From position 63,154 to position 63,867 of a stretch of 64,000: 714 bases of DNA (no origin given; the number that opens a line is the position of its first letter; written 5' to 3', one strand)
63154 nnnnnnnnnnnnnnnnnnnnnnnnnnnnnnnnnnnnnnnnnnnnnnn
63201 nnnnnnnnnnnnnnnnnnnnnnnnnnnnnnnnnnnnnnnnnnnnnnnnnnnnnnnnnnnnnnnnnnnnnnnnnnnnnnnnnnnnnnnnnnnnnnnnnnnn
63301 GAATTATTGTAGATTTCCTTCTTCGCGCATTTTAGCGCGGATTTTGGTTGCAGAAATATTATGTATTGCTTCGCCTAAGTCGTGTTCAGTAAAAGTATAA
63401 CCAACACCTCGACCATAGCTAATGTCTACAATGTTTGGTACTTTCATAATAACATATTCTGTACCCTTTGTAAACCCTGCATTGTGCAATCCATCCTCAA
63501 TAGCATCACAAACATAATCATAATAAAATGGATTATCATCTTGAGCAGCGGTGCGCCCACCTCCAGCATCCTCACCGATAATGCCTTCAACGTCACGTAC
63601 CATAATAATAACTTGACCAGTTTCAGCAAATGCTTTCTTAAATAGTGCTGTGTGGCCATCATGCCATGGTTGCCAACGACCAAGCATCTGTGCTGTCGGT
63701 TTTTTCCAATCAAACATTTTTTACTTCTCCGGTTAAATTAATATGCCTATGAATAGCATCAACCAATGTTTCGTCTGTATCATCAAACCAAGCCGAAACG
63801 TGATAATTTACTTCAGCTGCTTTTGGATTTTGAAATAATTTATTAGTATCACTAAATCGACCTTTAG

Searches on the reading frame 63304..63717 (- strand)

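Call 22: search_protein_families(library=pfam, proteins=[window:63304-63717:-], max_evalue=0.01)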
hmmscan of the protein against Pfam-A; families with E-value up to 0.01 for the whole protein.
window:63304-63717:- (137 aa): 1 family
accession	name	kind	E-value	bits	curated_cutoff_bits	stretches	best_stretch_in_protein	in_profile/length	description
PF01467.32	CTP_transf_like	-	0.0017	19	21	0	13-40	4-32/133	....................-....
